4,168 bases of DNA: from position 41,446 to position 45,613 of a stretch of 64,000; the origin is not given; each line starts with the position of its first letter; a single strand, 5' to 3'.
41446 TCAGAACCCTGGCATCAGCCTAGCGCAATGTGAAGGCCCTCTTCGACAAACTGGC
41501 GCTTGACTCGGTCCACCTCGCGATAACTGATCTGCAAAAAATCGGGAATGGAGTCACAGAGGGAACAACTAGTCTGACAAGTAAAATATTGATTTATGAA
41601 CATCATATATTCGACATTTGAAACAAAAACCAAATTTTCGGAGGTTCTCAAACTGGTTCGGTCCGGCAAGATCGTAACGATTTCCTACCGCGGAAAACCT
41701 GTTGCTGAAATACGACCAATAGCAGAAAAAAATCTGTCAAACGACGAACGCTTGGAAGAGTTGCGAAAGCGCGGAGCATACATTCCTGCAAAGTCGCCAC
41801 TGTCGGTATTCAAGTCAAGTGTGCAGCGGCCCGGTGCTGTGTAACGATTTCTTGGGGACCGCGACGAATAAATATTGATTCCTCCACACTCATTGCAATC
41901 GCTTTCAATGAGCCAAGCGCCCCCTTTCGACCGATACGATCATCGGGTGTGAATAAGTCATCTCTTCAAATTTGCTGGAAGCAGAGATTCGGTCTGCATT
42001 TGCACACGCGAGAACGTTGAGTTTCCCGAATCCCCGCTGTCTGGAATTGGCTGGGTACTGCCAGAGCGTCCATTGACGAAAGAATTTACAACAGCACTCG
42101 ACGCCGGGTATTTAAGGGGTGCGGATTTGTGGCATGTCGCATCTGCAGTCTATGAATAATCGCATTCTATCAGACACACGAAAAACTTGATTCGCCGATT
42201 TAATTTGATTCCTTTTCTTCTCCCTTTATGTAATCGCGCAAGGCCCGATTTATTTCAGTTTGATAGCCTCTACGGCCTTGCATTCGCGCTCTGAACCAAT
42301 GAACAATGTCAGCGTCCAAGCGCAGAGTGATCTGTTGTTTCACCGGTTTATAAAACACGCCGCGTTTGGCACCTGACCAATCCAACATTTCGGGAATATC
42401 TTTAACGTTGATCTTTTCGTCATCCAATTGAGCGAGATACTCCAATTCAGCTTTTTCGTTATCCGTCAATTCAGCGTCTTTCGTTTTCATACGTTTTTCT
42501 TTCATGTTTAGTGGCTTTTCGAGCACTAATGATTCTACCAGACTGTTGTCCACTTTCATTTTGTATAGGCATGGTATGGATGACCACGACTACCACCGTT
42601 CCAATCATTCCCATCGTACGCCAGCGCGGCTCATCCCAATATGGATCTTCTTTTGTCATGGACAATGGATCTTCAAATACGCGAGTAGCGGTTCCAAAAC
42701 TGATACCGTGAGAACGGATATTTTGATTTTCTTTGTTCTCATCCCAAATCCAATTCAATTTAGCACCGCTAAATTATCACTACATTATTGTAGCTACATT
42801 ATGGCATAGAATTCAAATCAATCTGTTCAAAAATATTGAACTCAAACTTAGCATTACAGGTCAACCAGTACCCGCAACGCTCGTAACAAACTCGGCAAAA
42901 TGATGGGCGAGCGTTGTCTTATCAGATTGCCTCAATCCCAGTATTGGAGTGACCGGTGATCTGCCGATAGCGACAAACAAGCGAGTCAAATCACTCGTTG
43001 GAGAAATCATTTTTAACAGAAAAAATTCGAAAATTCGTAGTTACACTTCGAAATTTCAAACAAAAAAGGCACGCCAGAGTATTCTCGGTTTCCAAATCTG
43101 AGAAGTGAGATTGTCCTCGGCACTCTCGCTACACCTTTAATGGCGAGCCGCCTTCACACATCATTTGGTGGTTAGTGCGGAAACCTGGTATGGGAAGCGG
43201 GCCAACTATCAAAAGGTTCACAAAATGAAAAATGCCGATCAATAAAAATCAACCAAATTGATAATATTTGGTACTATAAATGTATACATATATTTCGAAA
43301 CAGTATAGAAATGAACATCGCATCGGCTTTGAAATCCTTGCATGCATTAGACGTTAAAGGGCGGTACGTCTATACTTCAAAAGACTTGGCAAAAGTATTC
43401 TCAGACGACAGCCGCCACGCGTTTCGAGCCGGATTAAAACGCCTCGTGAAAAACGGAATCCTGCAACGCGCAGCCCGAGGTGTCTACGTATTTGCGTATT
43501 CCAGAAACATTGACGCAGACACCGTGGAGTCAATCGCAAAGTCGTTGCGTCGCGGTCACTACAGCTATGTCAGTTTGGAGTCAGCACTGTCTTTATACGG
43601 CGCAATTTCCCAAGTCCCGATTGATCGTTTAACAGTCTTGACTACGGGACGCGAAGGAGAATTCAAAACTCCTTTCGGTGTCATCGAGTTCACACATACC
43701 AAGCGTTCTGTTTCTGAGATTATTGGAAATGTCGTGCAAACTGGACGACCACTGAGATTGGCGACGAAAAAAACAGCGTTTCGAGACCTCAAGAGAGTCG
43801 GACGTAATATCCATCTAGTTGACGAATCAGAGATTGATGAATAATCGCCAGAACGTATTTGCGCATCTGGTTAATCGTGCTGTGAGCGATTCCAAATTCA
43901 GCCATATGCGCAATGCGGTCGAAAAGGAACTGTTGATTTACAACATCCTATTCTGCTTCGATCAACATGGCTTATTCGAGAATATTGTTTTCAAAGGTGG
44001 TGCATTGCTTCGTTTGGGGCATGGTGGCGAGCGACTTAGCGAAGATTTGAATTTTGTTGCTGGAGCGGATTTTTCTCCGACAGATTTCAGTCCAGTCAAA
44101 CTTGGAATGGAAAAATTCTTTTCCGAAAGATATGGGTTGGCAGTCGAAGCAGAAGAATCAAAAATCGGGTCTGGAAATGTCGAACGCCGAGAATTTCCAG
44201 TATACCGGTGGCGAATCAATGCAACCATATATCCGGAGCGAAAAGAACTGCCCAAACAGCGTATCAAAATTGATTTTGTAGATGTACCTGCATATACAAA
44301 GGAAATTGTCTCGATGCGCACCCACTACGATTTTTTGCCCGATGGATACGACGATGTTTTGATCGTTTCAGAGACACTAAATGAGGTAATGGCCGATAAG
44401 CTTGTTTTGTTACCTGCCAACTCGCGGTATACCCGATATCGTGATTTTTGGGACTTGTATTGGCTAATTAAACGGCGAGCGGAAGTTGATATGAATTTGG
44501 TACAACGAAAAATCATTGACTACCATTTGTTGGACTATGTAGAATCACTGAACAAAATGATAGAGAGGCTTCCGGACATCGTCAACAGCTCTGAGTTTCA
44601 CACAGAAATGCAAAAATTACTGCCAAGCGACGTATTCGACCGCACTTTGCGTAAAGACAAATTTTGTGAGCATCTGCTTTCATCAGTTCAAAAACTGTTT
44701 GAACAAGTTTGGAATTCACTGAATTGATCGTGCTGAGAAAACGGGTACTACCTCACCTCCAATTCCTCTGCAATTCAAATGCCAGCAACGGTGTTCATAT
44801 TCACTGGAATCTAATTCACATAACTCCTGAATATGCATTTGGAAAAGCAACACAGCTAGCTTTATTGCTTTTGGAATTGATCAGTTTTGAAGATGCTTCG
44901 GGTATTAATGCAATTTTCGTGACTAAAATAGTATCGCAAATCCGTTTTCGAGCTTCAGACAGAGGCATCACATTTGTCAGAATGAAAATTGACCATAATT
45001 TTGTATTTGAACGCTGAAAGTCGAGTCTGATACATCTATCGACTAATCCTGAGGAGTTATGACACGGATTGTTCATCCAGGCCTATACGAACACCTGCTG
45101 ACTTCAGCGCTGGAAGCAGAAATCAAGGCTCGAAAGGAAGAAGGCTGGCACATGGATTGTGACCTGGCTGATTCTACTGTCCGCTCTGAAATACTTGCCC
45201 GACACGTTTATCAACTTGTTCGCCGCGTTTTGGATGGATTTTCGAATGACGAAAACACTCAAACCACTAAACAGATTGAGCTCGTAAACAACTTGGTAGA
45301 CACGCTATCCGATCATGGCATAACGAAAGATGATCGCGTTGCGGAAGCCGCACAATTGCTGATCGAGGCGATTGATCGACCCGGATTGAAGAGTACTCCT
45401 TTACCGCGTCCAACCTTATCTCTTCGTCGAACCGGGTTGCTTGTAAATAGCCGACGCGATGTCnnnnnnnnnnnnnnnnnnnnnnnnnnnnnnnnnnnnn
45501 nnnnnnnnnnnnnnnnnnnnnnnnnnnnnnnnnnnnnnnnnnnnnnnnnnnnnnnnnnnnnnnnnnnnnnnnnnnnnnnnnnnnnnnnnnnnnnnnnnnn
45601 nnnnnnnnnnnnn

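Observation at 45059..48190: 1043-aa PLD nuclease - DExH helicase - DUF3427 fusion: candidate single-gene defence system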

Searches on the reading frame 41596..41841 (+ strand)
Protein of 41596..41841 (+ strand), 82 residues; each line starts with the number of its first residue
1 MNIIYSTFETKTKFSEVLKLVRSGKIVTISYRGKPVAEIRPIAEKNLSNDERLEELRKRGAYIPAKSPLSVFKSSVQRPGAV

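Call 17: search_protein_families(library=pfam, proteins=[window:41596-41841:+], max_evalue=0.01)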
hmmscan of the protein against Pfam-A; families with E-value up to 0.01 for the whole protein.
window:41596-41841:+ (82 aa): 1 family
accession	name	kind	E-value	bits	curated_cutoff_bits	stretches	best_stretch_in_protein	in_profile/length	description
PF02604.26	PhdYeFM_antitox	-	4.2e-06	26.9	29.8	1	4-44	3-44/74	Antitoxin Phd_YefM, type II toxin-antitoxin system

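Call 18: search_protein_families(library=padloc, proteins=[window:41596-41841:+], max_evalue=0.01)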
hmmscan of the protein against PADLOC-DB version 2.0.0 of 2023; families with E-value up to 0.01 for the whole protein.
window:41596-41841:+ (82 aa): 0 families

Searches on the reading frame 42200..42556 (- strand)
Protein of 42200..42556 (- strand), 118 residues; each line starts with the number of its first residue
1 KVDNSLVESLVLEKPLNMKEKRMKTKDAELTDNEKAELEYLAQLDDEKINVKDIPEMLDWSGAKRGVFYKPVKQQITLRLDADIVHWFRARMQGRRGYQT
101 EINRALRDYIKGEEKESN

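Call 17: search_protein_families(library=pfam, proteins=[window:42200-42556:-], max_evalue=0.01)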
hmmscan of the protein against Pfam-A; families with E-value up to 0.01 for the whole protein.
window:42200-42556:- (118 aa): 2 families
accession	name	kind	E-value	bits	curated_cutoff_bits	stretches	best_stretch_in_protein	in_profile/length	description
PF14384.12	BrnA_antitoxin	-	1.1e-14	55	26.1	1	29-110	4-68/68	BrnA antitoxin of type II toxin-antitoxin system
PF12441.14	CopG_antitoxin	-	0.0018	19.4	28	1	50-105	17-75/79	CopG antitoxin of type II toxin-antitoxin system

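Call 18: search_protein_families(library=padloc, proteins=[window:42200-42556:-], max_evalue=0.01)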
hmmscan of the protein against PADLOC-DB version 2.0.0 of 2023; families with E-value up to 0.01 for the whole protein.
window:42200-42556:- (118 aa): 0 families

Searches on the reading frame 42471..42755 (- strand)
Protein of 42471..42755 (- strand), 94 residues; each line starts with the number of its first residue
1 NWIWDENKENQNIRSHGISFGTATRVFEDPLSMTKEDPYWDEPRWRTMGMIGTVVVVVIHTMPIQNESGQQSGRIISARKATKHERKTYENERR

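Call 17: search_protein_families(library=pfam, proteins=[window:42471-42755:-], max_evalue=0.01)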
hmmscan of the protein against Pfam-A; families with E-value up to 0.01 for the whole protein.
window:42471-42755:- (94 aa): 1 family
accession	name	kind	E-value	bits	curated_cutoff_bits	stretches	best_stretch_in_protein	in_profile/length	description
PF04365.19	BrnT_toxin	-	3.1e-23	82.3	34.5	1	4-85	1-77/77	Ribonuclease toxin, BrnT, of type II toxin-antitoxin system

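Call 18: search_protein_families(library=padloc, proteins=[window:42471-42755:-], max_evalue=0.01)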
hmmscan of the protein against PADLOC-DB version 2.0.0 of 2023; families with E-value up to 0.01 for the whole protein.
window:42471-42755:- (94 aa): 0 families

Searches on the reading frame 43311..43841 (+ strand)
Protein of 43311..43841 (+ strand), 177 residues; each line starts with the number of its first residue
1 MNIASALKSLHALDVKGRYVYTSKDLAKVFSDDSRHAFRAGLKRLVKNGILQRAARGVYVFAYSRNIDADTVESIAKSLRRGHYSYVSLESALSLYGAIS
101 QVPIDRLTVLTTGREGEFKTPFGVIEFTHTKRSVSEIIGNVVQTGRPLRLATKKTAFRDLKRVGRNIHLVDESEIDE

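Call 17: search_protein_families(library=pfam, proteins=[window:43311-43841:+], max_evalue=0.01)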
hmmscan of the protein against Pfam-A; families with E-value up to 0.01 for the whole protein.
window:43311-43841:+ (177 aa): 2 families
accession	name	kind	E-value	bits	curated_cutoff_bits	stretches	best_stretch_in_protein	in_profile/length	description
PF13338.12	AbiEi_4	-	6.6e-05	23.4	25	1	24-62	17-49/49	Transcriptional regulator, AbiEi antitoxin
PF19570.5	DUF6088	-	0.00034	20.9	25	1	36-131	27-126/172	Family of unknown function (DUF6088)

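Call 18: search_protein_families(library=padloc, proteins=[window:43311-43841:+], max_evalue=0.01)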
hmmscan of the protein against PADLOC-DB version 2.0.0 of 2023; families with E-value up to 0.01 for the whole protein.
window:43311-43841:+ (177 aa): 34 families (the best 25 are shown)
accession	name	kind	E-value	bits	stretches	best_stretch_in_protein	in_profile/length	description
PDLC02232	AbiEi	-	2.4e-75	250.3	1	1-176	1-175/177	AbiEi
PDLC02241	AbiEi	-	1.6e-15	55.5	1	20-156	14-140/199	AbiEi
PDLC02230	AbiEi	-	1.8e-12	45.3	1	39-159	20-133/192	AbiEi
PDLC02272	AbiEi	-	2.5e-12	45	1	39-160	30-147/200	AbiEi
PDLC02274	AbiEi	-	2.6e-10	38.3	1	20-121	17-115/217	AbiEi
PDLC02267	AbiEi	-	2.8e-10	38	1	8-119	8-110/252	AbiEi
PDLC02226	AbiEi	-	4.5e-10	37.7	1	19-132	18-130/202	AbiEi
PDLC02225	AbiEi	-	1.3e-08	32.8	1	39-133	32-116/198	AbiEi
PDLC02266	AbiEi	-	1.4e-08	32.5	1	9-139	6-138/258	AbiEi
PDLC02240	AbiEi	-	1.8e-08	32.2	1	20-129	17-124/216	AbiEi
PDLC02265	AbiEi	-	8.2e-08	30.2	1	37-105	27-92/198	AbiEi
PDLC02282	AbiEi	-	2.8e-07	28.2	1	10-133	7-132/260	AbiEi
PDLC02283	AbiEi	-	3.6e-07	28.1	1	33-105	26-95/201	AbiEi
PDLC02228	AbiEi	-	2.2e-06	25.1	1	42-109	56-120/216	AbiEi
PDLC02270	AbiEi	-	8.2e-06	23.1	1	19-132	11-125/265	AbiEi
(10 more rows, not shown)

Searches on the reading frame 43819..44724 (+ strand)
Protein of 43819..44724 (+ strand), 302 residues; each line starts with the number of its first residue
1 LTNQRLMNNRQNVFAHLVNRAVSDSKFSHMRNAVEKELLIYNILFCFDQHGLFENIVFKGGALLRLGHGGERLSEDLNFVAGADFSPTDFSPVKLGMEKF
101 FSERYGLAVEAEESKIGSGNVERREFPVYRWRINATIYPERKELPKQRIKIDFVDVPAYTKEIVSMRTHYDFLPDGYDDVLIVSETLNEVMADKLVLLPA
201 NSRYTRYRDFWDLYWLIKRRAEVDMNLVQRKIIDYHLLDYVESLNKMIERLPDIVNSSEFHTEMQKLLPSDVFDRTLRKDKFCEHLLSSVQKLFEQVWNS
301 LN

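Call 17: search_protein_families(library=pfam, proteins=[window:43819-44724:+], max_evalue=0.01)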
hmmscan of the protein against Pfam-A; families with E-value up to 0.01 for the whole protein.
window:43819-44724:+ (302 aa): 1 family
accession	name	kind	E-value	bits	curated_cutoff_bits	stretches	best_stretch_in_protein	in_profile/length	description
PF08843.17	AbiEii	-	2.7e-26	93.4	22.5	1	43-277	2-212/238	Nucleotidyl transferase AbiEii toxin, Type IV TA system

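Call 18: search_protein_families(library=padloc, proteins=[window:43819-44724:+], max_evalue=0.01)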
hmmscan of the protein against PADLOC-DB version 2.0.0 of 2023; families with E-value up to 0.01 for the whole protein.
window:43819-44724:+ (302 aa): 22 families
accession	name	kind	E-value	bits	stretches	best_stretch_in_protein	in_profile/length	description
PDLC02296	AbiEii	-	7e-90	299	1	13-301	3-281/282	AbiEii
PDLC02323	AbiEii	-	8.8e-18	62.8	1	32-269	17-231/248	AbiEii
PDLC02293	AbiEii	-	1e-13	49.4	1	32-240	18-214/270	AbiEii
PDLC02304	AbiEii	-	3.3e-13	48.2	1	31-232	18-202/260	AbiEii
PDLC02313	AbiEii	-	5e-12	43.9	1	29-250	17-221/254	AbiEii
PDLC02330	AbiEii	-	6.5e-10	37.1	1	32-105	3-73/219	AbiEii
PDLC02318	AbiEii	-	3.5e-09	34.4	1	40-230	26-195/280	AbiEii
PDLC02321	AbiEii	-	3.9e-08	31.3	2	168-295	168-291/296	AbiEii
PDLC02294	AbiEii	-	6.5e-08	30.7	1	31-272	19-241/260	AbiEii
PDLC02288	AbiEii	-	1.9e-07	28.3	1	5-232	5-218/294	AbiEii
PDLC02306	AbiEii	-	1.5e-06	26.1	1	50-224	35-211/280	AbiEii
PDLC02310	AbiEii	-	2.2e-06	25.3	1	180-266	154-241/265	AbiEii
PDLC02291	AbiEii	-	1e-05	23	1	56-232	56-214/310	AbiEii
PDLC02319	AbiEii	-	1.5e-05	22.8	1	54-298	16-236/241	AbiEii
PDLC02307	AbiEii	-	1.6e-05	22.8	1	35-79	7-46/219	AbiEii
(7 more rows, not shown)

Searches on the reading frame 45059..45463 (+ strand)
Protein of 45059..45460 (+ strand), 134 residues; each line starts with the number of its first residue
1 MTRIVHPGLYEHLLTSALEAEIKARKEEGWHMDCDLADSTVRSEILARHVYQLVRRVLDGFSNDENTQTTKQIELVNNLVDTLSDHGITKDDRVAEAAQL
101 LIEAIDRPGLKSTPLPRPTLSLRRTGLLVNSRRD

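Call 17: search_protein_families(library=pfam, proteins=[window:45059-45460:+], max_evalue=0.01)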
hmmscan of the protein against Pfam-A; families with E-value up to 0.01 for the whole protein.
window:45059-45460:+ (134 aa): 0 families

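Call 18: search_protein_families(library=padloc, proteins=[window:45059-45460:+], max_evalue=0.01)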
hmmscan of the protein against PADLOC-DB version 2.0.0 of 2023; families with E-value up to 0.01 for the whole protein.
window:45059-45460:+ (134 aa): 0 families

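Call 27: search_protein_representatives(protein=window:45059-45436:+)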
Query: 126 residues. Proteins with E-value up to 0.001 (for the whole library): 79; up to 1e-10: 20; up to 1e-30: 5. The best 79 are listed.
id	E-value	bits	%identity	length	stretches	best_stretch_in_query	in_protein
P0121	1.3e-36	141.4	58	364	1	1-126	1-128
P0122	2.6e-36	140.5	59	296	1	1-126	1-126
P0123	9.7e-36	138.7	56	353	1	3-126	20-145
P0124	1.1e-35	138.5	58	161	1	1-126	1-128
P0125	5.0e-31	123.5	56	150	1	1-110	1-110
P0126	7.1e-30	119.8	59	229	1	13-126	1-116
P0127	1.2e-27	112.6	54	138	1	1-107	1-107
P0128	4.2e-27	110.8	58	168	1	1-99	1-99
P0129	1.4e-26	109.1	46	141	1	1-117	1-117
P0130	2.3e-25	105.2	61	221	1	32-126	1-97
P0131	8.3e-24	100.2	54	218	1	1-126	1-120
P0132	3.2e-23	98.3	56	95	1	1-89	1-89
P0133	1.1e-21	93.4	49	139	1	1-93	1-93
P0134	1.8e-20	89.4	49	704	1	6-126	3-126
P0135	4.8e-19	84.8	49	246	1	1-126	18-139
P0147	2.5e-09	53.5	34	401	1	5-124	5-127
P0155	2.0e-07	47.3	31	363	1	4-125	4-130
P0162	3.8e-06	43.2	29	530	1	6-122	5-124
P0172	2.3e-05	40.7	37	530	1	6-118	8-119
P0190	2.7e-04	37.3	34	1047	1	5-124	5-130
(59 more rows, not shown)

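Call 40: search_protein_families(library=pfam, proteins=[P0190, P0134, P0162, P0172, P0147, P0155], max_evalue=0.001)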
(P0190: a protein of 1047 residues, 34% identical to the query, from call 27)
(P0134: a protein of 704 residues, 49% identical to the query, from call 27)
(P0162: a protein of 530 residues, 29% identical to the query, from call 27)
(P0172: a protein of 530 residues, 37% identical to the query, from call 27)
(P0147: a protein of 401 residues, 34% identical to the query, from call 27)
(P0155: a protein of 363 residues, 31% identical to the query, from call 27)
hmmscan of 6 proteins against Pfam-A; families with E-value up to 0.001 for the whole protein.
P0190 (1047 aa): 5 families
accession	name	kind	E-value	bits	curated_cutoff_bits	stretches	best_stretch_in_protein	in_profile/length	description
PF04851.21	ResIII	-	2.4e-33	115.8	22.5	1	324-475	2-164/164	Type III restriction enzyme, res subunit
PF11907.13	DUF3427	-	5.6e-19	68.9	27.7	1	854-1040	91-277/280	Domain of unknown function (DUF3427)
PF00271.37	Helicase_C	-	6.7e-13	49.3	23.5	1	561-653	16-108/110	Helicase conserved C-terminal domain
PF13091.12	PLDc_2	-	4.9e-09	36.6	27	1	175-281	28-132/132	PLD-like domain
PF00270.35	DEAD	-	1.3e-05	25.5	26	1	328-474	2-161/167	DEAD/DEAH box helicase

P0134 (704 aa): 6 families
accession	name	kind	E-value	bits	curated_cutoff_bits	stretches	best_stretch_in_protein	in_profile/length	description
PF04851.21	ResIII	-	9.3e-34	117.1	22.5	1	317-468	3-164/164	Type III restriction enzyme, res subunit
PF00271.37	Helicase_C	-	1e-12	48.7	23.5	1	543-647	5-109/110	Helicase conserved C-terminal domain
PF13091.12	PLDc_2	-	3.5e-10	40.3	27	1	165-275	25-132/132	PLD-like domain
PF00270.35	DEAD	-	6e-08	33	26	1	320-467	2-161/167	DEAD/DEAH box helicase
PF18766.7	SWI2_SNF2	-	1.5e-07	31.8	26.7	1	340-505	21-193/221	SWI2/SNF2 ATPase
PF09565.16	RE_NgoFVII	-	5.1e-06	26.3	23.8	1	145-257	13-134/162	NgoFVII restriction endonuclease N-terminal PLD domain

P0162 (530 aa): 4 families
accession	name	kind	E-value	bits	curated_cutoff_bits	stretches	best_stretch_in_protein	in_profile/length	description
PF04851.21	ResIII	-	2e-28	99.8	22.5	1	321-458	4-152/164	Type III restriction enzyme, res subunit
PF13091.12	PLDc_2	-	6.3e-10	39.4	27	1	177-277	34-132/132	PLD-like domain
PF09565.16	RE_NgoFVII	-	4.2e-05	23.4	23.8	1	207-261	81-136/162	NgoFVII restriction endonuclease N-terminal PLD domain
PF00270.35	DEAD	-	0.00035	20.8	26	0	342-460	16-145/167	DEAD/DEAH box helicase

P0172 (530 aa): 4 families
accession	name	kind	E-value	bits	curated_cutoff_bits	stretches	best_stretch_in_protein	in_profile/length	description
PF04851.21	ResIII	-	5.4e-17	62.6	22.5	1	320-433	3-123/164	Type III restriction enzyme, res subunit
PF13091.12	PLDc_2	-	1.4e-09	38.3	27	1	165-276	23-132/132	PLD-like domain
PF09565.16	RE_NgoFVII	-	6.2e-05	22.8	23.8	1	206-249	81-125/162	NgoFVII restriction endonuclease N-terminal PLD domain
PF00270.35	DEAD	-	0.00052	20.2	26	0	345-418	18-93/167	DEAD/DEAH box helicase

P0147 (401 aa): 3 families
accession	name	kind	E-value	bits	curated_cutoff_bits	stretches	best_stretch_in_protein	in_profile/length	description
PF13091.12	PLDc_2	-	5.1e-10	39.7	27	1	173-278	29-132/132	PLD-like domain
PF04851.21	ResIII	-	1.5e-06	28.7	22.5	1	318-365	2-49/164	Type III restriction enzyme, res subunit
PF09565.16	RE_NgoFVII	-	6.2e-05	22.8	23.8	1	208-250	81-123/162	NgoFVII restriction endonuclease N-terminal PLD domain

P0155 (363 aa): 1 family
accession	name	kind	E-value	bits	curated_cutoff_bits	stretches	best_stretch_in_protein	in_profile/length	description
PF04851.21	ResIII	-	1.4e-07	32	22.5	1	322-361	3-41/164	Type III restriction enzyme, res subunit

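Call 44: predict_structure(alignment_id=A2)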
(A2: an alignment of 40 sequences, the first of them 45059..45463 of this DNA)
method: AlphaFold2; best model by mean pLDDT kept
length: 135 residues; sequences in the alignment: 40
mean_pLDDT: 81.4   pTM: 0.58
mean pLDDT of the five models: 81.4, 79.9, 76.9, 76.7, 73.3
residues with pLDDT >= 90: 55; 70-90: 47; 50-70: 28; < 50: 5
segments of 3 or more residues with pLDDT < 50: 133-135
pLDDT, mean of each block of 10 residues (from residue 1): 74 85 92 90 91 92 82 93 91 86 74 65 61 45
secondary structure, 60 per line:
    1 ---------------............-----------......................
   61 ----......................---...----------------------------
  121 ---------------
elements in order: H16-27 H39-60 H65-86

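Call 49: fold_search(model_id=the predicted structure, library=pdb)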
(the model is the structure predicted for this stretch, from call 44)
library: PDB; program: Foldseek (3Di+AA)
matches with E <= 10: 9; with E <= 0.001: 0
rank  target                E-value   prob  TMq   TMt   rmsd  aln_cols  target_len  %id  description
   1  5ln3_Z                4.2e+00  0.06  0.18  0.05  10.9        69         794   12  The human 26S Proteasome at 6.8 Ang. (released 2017-03-22)
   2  2hqt_A                4.5e+00  0.05  0.18  0.20  12.9        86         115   14  Crystal structures of the interacting domains from yeast glutamyl-tRNA synthetase and tRNA aminoacylation and nuclear  (released 2006-09-05)
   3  3d0z                  5.7e+00  0.08  0.24  0.17   8.5        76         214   16  Structural charcaterization of an engineered allosteric protein (released 2009-02-24)
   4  7ml1_1                6.1e+00  0.04  0.20  0.10  12.8        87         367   20  RNA polymerase II pre-initiation complex (PIC2) (released 2022-02-02)
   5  7p46_F                6.5e+00  0.04  0.21  0.13  13.7        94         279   16  Crystal Structure of Xanthomonas campestris Tryptophan 2,3-dioxygenase (TDO) (released 2021-10-06)
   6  4v5z_Bp               7.4e+00  0.03  0.18  0.15  16.8        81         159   11  Structure of a mammalian 80S ribosome obtained by docking homology models of the RNA and proteins into an 8.7 A cryo- (released 2014-07-09)
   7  9n6z_NA               7.4e+00  0.01  0.11  0.07  30.0       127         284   12  SSU processome maturation and disassembly, State D (released 2025-11-05)
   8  6hpf_A                8.9e+00  0.09  0.18  0.08   6.3        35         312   17  Structure of Inactive E165Q mutant of fungal non-CBM carrying GH26 endo-b-mannanase from Yunnania penicillata in compl (released 2019-03-06)
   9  1iap                  8.9e+00  0.06  0.25  0.19  13.4        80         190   14  CRYSTAL STRUCTURE OF P115RHOGEF RGRGS DOMAIN (released 2001-09-05)
